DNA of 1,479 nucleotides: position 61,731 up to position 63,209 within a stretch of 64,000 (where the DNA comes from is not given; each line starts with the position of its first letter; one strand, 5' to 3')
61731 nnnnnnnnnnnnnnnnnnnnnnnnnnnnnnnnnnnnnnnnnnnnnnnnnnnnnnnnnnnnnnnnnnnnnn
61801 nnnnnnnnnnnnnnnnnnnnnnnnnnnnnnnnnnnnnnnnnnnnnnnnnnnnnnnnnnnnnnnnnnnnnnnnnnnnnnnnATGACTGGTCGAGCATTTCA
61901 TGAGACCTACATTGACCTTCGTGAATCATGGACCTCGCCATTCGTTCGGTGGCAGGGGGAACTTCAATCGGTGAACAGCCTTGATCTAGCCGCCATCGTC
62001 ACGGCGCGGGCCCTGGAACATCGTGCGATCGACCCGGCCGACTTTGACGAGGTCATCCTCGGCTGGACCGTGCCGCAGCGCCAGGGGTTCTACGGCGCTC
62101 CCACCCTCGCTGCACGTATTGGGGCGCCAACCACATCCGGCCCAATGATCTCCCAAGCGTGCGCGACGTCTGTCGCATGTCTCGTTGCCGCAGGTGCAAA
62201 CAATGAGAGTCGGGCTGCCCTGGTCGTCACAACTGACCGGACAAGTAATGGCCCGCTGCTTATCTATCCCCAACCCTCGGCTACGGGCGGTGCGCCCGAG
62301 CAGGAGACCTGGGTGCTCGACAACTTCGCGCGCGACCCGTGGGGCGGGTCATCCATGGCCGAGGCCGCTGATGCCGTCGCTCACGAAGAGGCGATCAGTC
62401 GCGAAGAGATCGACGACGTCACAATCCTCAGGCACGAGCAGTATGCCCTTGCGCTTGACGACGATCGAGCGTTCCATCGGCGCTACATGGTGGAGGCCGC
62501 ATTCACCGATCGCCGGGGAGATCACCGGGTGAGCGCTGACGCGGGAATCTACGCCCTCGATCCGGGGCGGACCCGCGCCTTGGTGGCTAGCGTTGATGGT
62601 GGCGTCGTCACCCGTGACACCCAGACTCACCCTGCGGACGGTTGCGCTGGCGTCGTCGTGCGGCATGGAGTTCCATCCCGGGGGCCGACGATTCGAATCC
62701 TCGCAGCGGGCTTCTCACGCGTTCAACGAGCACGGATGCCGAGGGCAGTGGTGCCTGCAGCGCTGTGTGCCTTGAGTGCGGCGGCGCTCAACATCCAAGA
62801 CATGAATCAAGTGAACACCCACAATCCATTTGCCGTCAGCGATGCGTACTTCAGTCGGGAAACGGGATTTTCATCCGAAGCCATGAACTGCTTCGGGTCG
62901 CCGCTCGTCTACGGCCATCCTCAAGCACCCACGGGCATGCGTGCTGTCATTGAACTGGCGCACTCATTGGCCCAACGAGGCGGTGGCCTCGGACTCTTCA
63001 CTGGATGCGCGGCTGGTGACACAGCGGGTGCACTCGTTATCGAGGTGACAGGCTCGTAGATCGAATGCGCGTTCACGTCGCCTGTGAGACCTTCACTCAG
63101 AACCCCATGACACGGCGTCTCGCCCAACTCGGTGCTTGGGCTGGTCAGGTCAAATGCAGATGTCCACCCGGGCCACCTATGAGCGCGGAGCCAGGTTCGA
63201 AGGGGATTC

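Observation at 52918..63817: nucS (EndoMS mismatch endonuclease) is split and partly deleted by a ~10.4-kb accessory insertion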

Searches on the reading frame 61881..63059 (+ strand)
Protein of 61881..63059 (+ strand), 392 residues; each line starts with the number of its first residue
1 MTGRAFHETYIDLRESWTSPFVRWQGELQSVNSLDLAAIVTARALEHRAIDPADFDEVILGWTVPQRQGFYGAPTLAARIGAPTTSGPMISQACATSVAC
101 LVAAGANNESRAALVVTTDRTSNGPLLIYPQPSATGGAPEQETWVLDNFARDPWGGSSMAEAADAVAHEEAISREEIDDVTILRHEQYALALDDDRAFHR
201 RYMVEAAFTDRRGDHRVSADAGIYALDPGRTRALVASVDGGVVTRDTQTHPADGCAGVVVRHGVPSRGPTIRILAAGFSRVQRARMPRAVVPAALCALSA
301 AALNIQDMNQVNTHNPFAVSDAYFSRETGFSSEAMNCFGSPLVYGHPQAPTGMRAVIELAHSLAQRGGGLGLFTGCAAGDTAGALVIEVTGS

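Call 6: search_protein_families(library=pfam, proteins=[window:61881-63056:+], max_evalue=0.01)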
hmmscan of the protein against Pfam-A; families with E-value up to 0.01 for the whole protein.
window:61881-63056:+ (392 aa): 2 families
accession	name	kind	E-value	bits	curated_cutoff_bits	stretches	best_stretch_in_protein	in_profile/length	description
PF02803.24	Thiolase_C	-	1.9e-14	53.8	27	1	276-388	10-122/123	Thiolase, C-terminal domain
PF00108.29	Thiolase_N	-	4.4e-13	49.7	26.4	1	19-260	9-256/260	Thiolase, N-terminal domain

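Call 17: find_encoding_contigs(protein=window:61881-63059:+, flank=10000, max_places=10)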
Protein window:61881-63059:+ (392 aa): 6 contigs read that carry it; 6 places shown.
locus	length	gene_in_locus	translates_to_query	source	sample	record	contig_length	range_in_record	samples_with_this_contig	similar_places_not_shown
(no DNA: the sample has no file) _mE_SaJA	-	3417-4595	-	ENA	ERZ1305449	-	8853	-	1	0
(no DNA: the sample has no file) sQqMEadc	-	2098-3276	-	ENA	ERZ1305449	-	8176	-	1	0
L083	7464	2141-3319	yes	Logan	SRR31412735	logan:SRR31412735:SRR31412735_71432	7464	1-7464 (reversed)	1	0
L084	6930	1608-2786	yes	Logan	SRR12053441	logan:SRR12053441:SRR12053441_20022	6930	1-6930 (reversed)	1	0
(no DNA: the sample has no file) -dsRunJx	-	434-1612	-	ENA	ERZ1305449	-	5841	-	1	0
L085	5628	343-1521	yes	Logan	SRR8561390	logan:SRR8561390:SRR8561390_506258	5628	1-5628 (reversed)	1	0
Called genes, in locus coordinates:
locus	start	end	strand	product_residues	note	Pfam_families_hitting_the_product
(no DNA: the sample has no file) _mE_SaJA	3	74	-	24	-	?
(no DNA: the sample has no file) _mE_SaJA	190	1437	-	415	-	PF13433:Peripla_BP_5, PF13458:Peripla_BP_6, PF01094:ANF_receptor (weak)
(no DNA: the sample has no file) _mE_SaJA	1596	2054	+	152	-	PF22381:Staph_reg_Sar_Rot (weak), PF12802:MarR_2 (weak), PF01047:MarR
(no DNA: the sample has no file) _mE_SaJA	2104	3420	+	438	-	PF00501:AMP-binding, PF14535:AMP-binding_C_2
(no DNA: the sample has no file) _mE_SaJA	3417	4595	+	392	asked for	PF00108:Thiolase_N, PF02803:Thiolase_C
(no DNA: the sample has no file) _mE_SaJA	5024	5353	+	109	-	PF01939:NucS_C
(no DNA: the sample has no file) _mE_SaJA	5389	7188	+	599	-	PF01210:NAD_Gly3P_dh_N (faint), PF02737:3HCDH_N, PF02826:2-Hacid_dh_C (faint), PF03446:NAD_binding_2 (weak), PF03807:F420_oxidored (faint), PF00725:3HCDH, PF02737:3HCDH_N, PF00725:3HCDH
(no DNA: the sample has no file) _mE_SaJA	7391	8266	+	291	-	-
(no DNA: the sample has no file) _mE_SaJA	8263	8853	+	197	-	?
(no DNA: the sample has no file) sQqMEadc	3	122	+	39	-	?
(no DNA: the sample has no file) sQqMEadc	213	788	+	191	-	-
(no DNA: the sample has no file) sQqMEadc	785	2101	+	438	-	PF00501:AMP-binding, PF14535:AMP-binding_C_2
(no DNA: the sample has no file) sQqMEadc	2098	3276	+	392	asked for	PF00108:Thiolase_N, PF02803:Thiolase_C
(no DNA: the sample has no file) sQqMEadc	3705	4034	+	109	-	PF01939:NucS_C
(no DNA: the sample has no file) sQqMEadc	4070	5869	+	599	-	PF01210:NAD_Gly3P_dh_N (faint), PF02737:3HCDH_N, PF02826:2-Hacid_dh_C (faint), PF03446:NAD_binding_2 (weak), PF03807:F420_oxidored (faint), PF00725:3HCDH, PF02737:3HCDH_N, PF00725:3HCDH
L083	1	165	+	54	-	?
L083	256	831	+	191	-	-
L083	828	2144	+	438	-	PF00501:AMP-binding, PF14535:AMP-binding_C_2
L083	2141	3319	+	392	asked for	PF00108:Thiolase_N, PF02803:Thiolase_C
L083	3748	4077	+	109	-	PF01939:NucS_C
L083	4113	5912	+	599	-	PF01210:NAD_Gly3P_dh_N (faint), PF02737:3HCDH_N, PF02826:2-Hacid_dh_C (faint), PF03446:NAD_binding_2 (weak), PF03807:F420_oxidored (faint), PF00725:3HCDH, PF02737:3HCDH_N, PF00725:3HCDH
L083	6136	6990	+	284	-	-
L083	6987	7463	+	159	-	?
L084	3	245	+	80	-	?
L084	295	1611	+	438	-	PF00501:AMP-binding, PF14535:AMP-binding_C_2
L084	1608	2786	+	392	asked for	PF00108:Thiolase_N, PF02803:Thiolase_C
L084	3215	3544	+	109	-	PF01939:NucS_C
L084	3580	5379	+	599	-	PF01210:NAD_Gly3P_dh_N (faint), PF02737:3HCDH_N, PF02826:2-Hacid_dh_C (faint), PF03446:NAD_binding_2 (weak), PF03807:F420_oxidored (faint), PF00725:3HCDH, PF02737:3HCDH_N, PF00725:3HCDH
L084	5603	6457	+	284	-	-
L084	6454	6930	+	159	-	?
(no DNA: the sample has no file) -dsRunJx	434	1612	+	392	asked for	PF00108:Thiolase_N, PF02803:Thiolase_C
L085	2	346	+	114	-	?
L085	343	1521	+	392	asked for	PF00108:Thiolase_N, PF02803:Thiolase_C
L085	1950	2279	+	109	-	PF01939:NucS_C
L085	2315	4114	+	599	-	PF01210:NAD_Gly3P_dh_N (faint), PF02737:3HCDH_N, PF02826:2-Hacid_dh_C (faint), PF03446:NAD_binding_2 (weak), PF03807:F420_oxidored (faint), PF00725:3HCDH, PF02737:3HCDH_N, PF00725:3HCDH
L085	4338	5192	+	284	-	-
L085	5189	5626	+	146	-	?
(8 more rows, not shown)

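Call 27: find_homologous_proteins(query=window:61881-63056:+, max_evalue=1e-50)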
Query window:61881-63056:+ (392 aa): 5794 proteins with E <= 1e-50 among 8000 candidates; the best 120 are listed.
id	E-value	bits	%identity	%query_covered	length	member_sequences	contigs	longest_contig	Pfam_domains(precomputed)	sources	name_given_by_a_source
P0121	6.5e-259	876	100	100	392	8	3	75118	PF02803.25,PF00108.30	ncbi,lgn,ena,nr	ncbi:MAG: thiolase family protein [Candidatus Nanopelagicales bacterium]|nr:thiolase family protein 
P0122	3.1e-139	483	60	98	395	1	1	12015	PF02803.25,PF00108.30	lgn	-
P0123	8.9e-139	481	58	99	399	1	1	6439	PF02803.25,PF00108.30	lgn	-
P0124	5.6e-136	472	57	99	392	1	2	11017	PF02803.25,PF00108.30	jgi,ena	jgi:acetyl-CoA C-acetyltransferase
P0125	6.2e-135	468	57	98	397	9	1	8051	PF02803.25,PF00108.30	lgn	-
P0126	4.0e-134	466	58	99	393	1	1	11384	PF02803.25,PF00108.30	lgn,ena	-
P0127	1.0e-133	464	60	99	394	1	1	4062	PF02803.25,PF00108.30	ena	-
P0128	1.0e-133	464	56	99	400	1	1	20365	PF02803.25,PF00108.30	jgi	jgi:acetyl-CoA acetyltransferase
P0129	1.5e-132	461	58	99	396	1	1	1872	PF02803.25,PF00108.30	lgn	-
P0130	1.6e-132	460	57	99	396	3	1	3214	PF02803.25,PF00108.30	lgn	-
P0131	2.0e-132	460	58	95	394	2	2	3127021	PF02803.25,PF00108.30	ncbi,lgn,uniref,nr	ncbi:Acetyl-CoA acetyltransferase [Rubrobacter xylanophilus DSM 9941]|uniref:thiolase family protein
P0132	1.2e-131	458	58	98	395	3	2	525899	PF02803.25,PF00108.30,PF22691.3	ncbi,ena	-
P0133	1.4e-131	457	57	98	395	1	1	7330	PF02803.25,PF00108.30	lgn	-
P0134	2.4e-131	457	56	98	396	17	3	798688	PF02803.25,PF00108.30,PF22691.3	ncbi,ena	-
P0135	3.6e-131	456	58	98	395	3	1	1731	PF02803.25,PF00108.30,PF22691.3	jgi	-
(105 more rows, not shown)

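Call 29: find_encoding_contigs(protein=P0122, flank=10000, max_places=2)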
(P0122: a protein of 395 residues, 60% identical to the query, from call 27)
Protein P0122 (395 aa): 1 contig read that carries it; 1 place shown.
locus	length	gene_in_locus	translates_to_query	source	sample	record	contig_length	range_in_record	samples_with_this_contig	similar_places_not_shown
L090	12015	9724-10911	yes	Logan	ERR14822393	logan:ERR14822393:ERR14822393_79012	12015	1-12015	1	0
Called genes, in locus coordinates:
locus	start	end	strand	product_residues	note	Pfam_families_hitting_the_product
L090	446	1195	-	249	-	PF00106:adh_short, PF08659:KR, PF13561:adh_short_C2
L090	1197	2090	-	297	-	PF07848:PaaX, PF20803:PaaX_M, PF08223:PaaX_C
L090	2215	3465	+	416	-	PF13433:Peripla_BP_5, PF13458:Peripla_BP_6, PF01094:ANF_receptor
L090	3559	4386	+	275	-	PF02653:BPD_transp_2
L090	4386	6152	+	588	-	PF02653:BPD_transp_2, PF00005:ABC_tran, PF13304:AAA_21 (faint), PF12399:BCA_ABC_TP_C (weak)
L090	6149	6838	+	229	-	PF00005:ABC_tran, PF13401:AAA_22 (weak), PF13304:AAA_21 (faint)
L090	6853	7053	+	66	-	-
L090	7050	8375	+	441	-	PF01425:Amidase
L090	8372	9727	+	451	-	PF00501:AMP-binding, PF14535:AMP-binding_C_2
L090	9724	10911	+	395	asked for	PF00108:Thiolase_N, PF02803:Thiolase_C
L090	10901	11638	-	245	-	PF20434:BD-FAE (weak), PF07859:Abhydrolase_3 (weak), PF12697:Abhydrolase_6 (weak), PF00326:Peptidase_S9 (weak), PF00561:Abhydrolase_1 (weak), PF12146:Hydrolase_4 (faint), PF00756:Esterase (weak)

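Call 30: find_encoding_contigs(protein=P0121, flank=10000, max_places=10)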
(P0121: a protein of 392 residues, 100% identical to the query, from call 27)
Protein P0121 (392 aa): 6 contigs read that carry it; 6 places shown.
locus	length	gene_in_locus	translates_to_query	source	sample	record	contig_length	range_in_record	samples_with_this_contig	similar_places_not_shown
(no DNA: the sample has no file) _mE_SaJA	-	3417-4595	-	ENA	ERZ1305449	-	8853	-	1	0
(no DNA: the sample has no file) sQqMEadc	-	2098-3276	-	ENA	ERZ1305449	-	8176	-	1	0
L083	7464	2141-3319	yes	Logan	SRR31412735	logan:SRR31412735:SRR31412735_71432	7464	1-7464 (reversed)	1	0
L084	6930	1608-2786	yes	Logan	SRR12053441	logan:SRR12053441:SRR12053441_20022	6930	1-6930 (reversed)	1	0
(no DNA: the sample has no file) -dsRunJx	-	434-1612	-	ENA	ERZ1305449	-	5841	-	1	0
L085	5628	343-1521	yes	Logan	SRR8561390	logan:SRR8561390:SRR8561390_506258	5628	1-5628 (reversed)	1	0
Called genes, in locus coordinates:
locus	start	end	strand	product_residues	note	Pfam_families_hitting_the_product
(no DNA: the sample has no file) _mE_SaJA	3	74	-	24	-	?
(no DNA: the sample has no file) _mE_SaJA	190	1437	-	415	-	PF13433:Peripla_BP_5, PF13458:Peripla_BP_6, PF01094:ANF_receptor (weak)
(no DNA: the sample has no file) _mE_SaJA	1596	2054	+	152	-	PF22381:Staph_reg_Sar_Rot (weak), PF12802:MarR_2 (weak), PF01047:MarR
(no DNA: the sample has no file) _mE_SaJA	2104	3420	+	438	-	PF00501:AMP-binding, PF14535:AMP-binding_C_2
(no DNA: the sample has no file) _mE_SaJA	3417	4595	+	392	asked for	PF00108:Thiolase_N, PF02803:Thiolase_C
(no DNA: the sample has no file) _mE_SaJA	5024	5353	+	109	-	PF01939:NucS_C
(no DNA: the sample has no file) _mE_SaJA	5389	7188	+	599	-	PF01210:NAD_Gly3P_dh_N (faint), PF02737:3HCDH_N, PF02826:2-Hacid_dh_C (faint), PF03446:NAD_binding_2 (weak), PF03807:F420_oxidored (faint), PF00725:3HCDH, PF02737:3HCDH_N, PF00725:3HCDH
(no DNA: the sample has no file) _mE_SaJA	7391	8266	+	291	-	-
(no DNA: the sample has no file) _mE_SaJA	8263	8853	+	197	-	?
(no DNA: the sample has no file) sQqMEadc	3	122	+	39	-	?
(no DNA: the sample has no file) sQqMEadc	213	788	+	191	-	-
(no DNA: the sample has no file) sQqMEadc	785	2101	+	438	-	PF00501:AMP-binding, PF14535:AMP-binding_C_2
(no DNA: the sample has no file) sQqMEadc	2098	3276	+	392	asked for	PF00108:Thiolase_N, PF02803:Thiolase_C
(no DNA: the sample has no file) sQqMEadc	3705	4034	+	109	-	PF01939:NucS_C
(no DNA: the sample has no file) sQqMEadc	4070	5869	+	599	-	PF01210:NAD_Gly3P_dh_N (faint), PF02737:3HCDH_N, PF02826:2-Hacid_dh_C (faint), PF03446:NAD_binding_2 (weak), PF03807:F420_oxidored (faint), PF00725:3HCDH, PF02737:3HCDH_N, PF00725:3HCDH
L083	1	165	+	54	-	?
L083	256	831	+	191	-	-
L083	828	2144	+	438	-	PF00501:AMP-binding, PF14535:AMP-binding_C_2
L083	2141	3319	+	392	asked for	PF00108:Thiolase_N, PF02803:Thiolase_C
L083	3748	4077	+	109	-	PF01939:NucS_C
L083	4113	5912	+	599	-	PF01210:NAD_Gly3P_dh_N (faint), PF02737:3HCDH_N, PF02826:2-Hacid_dh_C (faint), PF03446:NAD_binding_2 (weak), PF03807:F420_oxidored (faint), PF00725:3HCDH, PF02737:3HCDH_N, PF00725:3HCDH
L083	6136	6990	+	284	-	-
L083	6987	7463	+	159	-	?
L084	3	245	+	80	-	?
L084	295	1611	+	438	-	PF00501:AMP-binding, PF14535:AMP-binding_C_2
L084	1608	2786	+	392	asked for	PF00108:Thiolase_N, PF02803:Thiolase_C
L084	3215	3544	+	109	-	PF01939:NucS_C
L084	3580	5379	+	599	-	PF01210:NAD_Gly3P_dh_N (faint), PF02737:3HCDH_N, PF02826:2-Hacid_dh_C (faint), PF03446:NAD_binding_2 (weak), PF03807:F420_oxidored (faint), PF00725:3HCDH, PF02737:3HCDH_N, PF00725:3HCDH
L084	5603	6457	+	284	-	-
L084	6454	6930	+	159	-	?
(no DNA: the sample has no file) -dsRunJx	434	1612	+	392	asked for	PF00108:Thiolase_N, PF02803:Thiolase_C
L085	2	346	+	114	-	?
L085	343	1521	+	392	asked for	PF00108:Thiolase_N, PF02803:Thiolase_C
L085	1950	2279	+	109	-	PF01939:NucS_C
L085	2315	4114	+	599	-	PF01210:NAD_Gly3P_dh_N (faint), PF02737:3HCDH_N, PF02826:2-Hacid_dh_C (faint), PF03446:NAD_binding_2 (weak), PF03807:F420_oxidored (faint), PF00725:3HCDH, PF02737:3HCDH_N, PF00725:3HCDH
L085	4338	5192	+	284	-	-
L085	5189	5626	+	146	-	?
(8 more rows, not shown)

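Call 36: list_cluster_members(proteins=[P0121, P0045])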
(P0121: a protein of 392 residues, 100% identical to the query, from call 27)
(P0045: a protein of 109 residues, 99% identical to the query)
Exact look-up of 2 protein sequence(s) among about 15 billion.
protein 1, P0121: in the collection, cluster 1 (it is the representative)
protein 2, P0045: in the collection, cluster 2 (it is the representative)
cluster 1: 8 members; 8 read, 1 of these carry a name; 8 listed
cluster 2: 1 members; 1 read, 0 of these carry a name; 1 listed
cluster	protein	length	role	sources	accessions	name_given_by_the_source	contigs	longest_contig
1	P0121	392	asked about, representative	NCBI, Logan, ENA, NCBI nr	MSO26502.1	MAG: thiolase family protein [Candidatus Nanopelagicales bacterium] | thiolase family protein [Candidatus Nanopelagicales bacterium]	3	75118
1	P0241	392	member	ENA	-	-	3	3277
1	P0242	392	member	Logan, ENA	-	-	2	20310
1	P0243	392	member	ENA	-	-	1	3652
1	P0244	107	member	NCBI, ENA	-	-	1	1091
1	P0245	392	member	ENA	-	-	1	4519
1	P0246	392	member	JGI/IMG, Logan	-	-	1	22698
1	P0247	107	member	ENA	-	-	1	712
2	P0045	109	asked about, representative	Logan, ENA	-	-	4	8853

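Call 37: find_encoding_contigs(protein=P0246, flank=10000, max_places=4)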
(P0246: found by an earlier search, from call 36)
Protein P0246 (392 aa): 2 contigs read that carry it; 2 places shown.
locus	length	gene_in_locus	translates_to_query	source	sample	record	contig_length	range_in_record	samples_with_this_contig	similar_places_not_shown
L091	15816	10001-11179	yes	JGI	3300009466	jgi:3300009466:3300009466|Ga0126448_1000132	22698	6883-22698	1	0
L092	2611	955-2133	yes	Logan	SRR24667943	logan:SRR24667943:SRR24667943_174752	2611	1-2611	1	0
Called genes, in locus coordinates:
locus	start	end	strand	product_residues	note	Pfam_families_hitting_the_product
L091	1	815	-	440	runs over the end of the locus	PF00355:Rieske, PF00848:Ring_hydroxyl_A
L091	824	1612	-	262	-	PF22290:DmmA-like_N (weak), PF00175:NAD_binding_1, PF00111:Fer2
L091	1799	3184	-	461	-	PF01425:Amidase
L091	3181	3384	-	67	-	-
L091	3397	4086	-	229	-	PF00005:ABC_tran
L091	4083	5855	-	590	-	PF02653:BPD_transp_2, PF00005:ABC_tran, PF13476:AAA_23 (weak), PF13304:AAA_21 (faint), PF12399:BCA_ABC_TP_C (weak)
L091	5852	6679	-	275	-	PF02653:BPD_transp_2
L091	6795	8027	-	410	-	PF13458:Peripla_BP_6, PF13433:Peripla_BP_5, PF01094:ANF_receptor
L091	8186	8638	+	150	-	PF22381:Staph_reg_Sar_Rot (weak), PF12802:MarR_2 (weak), PF01047:MarR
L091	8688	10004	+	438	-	PF00501:AMP-binding, PF14535:AMP-binding_C_2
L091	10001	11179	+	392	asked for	PF00108:Thiolase_N, PF02803:Thiolase_C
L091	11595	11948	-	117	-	PF23359:Lsr2_DNA-bd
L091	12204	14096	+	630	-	-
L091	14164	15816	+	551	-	?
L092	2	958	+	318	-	?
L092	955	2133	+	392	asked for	PF00108:Thiolase_N, PF02803:Thiolase_C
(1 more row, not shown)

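Call 38: find_encoding_contigs(protein=P0242, flank=10000, max_places=4)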
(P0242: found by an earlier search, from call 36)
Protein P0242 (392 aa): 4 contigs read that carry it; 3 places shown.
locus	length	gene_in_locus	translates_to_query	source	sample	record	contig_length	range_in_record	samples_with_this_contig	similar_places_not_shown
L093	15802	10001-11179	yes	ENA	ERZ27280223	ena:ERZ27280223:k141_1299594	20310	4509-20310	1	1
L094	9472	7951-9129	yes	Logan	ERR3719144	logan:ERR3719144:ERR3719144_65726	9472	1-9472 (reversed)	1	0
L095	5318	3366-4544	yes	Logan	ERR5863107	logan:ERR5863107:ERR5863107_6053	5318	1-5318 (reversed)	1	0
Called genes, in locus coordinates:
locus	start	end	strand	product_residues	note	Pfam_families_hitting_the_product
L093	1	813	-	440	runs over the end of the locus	PF00355:Rieske, PF00848:Ring_hydroxyl_A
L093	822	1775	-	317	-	PF22290:DmmA-like_N, PF00175:NAD_binding_1 (weak), PF00111:Fer2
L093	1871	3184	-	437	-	PF01425:Amidase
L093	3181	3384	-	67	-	-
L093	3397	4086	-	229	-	PF00005:ABC_tran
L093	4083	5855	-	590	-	PF02653:BPD_transp_2, PF00005:ABC_tran, PF13476:AAA_23 (weak), PF13304:AAA_21 (faint)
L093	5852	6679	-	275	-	PF02653:BPD_transp_2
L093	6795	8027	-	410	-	PF13458:Peripla_BP_6, PF13433:Peripla_BP_5, PF01094:ANF_receptor (weak)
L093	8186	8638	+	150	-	PF22381:Staph_reg_Sar_Rot (weak), PF12802:MarR_2 (weak), PF01047:MarR (weak)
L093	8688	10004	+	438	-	PF00501:AMP-binding, PF14535:AMP-binding_C_2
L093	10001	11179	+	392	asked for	PF00108:Thiolase_N, PF02803:Thiolase_C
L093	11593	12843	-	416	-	PF13173:AAA_14, PF13635:DUF4143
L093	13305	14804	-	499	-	-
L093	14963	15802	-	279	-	?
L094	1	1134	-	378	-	?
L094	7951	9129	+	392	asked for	PF00108:Thiolase_N, PF02803:Thiolase_C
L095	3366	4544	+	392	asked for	PF00108:Thiolase_N, PF02803:Thiolase_C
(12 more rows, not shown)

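Call 41: search_protein_families(library=ncbifam, proteins=[window:61881-63056:+], max_evalue=0.001)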
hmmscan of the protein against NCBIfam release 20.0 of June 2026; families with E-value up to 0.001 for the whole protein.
window:61881-63056:+ (392 aa): 32 families (the best 25 are shown)
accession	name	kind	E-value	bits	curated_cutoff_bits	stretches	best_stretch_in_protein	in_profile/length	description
TIGR01930.1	AcCoA-C-Actrans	subfamily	2.4e-37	128.8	240.55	1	19-388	7-385/385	acetyl-CoA C-acyltransferase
NF042967.1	AcCoAtase_PhaA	equivalog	2.7e-26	92.6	740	1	18-388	11-394/396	acetyl-CoA acetyltransferase PhaA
NF006552.0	PRK09051.1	subfamily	2e-25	89.9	565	1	24-388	19-393/395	beta-ketothiolase BktB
NF006086.0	PRK08235.1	equivalog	2.4e-24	86.2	526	1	19-389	12-392/393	acetyl-CoA C-acetyltransferase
NF004853.0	PRK06205.1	subfamily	5.4e-24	85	551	1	20-388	13-401/404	acetyl-CoA C-acetyltransferase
NF006516.0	PRK08963.1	equivalog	1.2e-23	83.6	560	2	155-389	180-435/436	acetyl-CoA C-acyltransferase FadI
NF005890.0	PRK07851.1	equivalog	6.8e-21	74.7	580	1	24-388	18-403/406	acetyl-CoA C-acetyltransferase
NF004206.0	PRK05656.1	subfamily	1.1e-20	74.1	688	1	24-388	17-391/392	acetyl-CoA C-acetyltransferase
NF005865.0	PRK07801.1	equivalog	1.8e-20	73.5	591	1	19-388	12-380/382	acetyl-CoA C-acetyltransferase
NF005033.0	PRK06445.1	equivalog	2.2e-20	73.2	511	1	29-388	29-393/395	acetyl-CoA C-acetyltransferase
NF006001.0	PRK08131.1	equivalog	3.2e-20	72.4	622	1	17-388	10-398/401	3-oxoadipyl-CoA thiolase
NF042999.1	bketothiol_BktB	equivalog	4.5e-19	69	725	1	23-388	17-392/394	beta-ketothiolase BktB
TIGR02430.1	pcaF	equivalog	3e-18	66.1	597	1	18-388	10-398/400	3-oxoadipyl-CoA thiolase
NF005152.0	PRK06633.1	equivalog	1.1e-17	63.7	675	1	20-388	14-390/392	acetyl-CoA C-acetyltransferase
NF005077.0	PRK06504.1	subfamily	1.5e-17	63.9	590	1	23-388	16-388/390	acetyl-CoA C-acetyltransferase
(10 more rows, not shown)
